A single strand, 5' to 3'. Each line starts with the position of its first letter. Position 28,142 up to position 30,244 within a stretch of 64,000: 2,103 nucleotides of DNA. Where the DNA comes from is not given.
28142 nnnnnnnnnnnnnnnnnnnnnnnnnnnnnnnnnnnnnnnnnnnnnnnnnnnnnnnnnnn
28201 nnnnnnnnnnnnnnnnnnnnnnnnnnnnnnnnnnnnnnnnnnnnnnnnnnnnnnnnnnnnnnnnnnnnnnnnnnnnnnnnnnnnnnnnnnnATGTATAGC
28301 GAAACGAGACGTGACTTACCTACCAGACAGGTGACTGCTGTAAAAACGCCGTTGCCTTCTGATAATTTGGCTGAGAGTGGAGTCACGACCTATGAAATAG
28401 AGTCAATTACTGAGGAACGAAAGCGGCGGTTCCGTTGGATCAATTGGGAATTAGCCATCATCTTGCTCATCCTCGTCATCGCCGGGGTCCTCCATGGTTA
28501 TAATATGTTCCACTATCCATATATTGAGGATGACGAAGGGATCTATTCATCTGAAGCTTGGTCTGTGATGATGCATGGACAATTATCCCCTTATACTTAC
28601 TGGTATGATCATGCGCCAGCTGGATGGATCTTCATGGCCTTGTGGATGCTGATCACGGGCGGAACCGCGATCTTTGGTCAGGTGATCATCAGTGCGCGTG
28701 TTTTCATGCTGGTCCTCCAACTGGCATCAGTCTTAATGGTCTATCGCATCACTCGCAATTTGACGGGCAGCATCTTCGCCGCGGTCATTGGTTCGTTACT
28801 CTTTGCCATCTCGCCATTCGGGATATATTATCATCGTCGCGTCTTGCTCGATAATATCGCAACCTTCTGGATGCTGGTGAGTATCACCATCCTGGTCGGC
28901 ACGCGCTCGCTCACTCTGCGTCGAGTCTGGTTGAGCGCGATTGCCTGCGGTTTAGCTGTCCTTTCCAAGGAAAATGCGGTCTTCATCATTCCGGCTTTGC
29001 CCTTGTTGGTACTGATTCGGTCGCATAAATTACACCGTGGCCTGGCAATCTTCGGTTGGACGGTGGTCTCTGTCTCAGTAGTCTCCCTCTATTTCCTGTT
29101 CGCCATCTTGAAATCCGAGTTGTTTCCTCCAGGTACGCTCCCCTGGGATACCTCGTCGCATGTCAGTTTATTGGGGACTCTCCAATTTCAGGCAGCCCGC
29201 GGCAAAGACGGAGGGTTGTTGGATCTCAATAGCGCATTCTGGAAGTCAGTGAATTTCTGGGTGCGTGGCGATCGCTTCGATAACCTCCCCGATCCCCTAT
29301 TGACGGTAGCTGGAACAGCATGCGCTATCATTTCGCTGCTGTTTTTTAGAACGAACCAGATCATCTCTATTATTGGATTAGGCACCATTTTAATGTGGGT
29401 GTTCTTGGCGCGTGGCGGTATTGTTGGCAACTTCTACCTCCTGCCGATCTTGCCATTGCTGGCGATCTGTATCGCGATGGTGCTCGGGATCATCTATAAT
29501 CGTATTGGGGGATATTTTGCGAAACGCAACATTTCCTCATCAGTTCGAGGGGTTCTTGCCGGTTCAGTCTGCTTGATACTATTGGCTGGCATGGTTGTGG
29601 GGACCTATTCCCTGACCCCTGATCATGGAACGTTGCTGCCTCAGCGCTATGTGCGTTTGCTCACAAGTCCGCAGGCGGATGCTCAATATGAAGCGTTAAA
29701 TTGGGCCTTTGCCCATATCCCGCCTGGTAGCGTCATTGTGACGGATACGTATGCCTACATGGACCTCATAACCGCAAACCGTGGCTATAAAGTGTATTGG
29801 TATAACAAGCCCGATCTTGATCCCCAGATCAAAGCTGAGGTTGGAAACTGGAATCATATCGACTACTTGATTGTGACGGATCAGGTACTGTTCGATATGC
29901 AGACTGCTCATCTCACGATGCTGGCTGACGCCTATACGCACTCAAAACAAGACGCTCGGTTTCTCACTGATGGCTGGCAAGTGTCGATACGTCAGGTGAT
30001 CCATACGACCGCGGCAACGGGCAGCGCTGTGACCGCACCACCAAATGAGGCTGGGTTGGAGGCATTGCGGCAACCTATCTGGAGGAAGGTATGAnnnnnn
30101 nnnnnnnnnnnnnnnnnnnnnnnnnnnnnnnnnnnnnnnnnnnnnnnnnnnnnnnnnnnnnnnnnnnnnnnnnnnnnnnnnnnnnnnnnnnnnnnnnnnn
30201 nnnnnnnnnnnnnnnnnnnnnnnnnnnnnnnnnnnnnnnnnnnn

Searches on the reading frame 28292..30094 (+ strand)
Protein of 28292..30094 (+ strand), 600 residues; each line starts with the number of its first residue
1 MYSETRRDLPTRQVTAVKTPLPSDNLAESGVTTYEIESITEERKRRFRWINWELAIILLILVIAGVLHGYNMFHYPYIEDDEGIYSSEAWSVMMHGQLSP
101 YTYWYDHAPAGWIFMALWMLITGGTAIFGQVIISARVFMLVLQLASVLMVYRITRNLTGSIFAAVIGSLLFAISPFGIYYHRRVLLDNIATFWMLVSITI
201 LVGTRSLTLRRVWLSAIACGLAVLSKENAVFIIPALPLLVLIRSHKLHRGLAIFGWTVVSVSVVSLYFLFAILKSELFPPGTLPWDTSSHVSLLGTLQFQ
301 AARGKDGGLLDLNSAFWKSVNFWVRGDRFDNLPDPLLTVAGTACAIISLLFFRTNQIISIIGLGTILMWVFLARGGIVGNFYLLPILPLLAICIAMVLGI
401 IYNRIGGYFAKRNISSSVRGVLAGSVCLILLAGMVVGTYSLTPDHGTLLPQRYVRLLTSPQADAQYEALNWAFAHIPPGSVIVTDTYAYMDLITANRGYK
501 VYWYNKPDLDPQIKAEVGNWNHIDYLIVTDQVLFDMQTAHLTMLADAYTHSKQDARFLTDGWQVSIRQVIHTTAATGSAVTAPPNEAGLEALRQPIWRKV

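Call 7: search_protein_families(library=pfam, proteins=[window:28292-30094:+], max_evalue=0.001)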
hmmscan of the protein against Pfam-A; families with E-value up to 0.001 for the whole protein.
window:28292-30094:+ (600 aa): 2 families
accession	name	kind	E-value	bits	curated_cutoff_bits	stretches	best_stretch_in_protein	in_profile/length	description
PF13231.12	PMT_2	-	1.8e-10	41.7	26.1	1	115-264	5-154/160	Dolichyl-phosphate-mannose-protein mannosyltransferase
PF02366.24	PMT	-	1.9e-09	37.9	22.7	1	121-248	70-205/245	Dolichyl-phosphate-mannose-protein mannosyltransferase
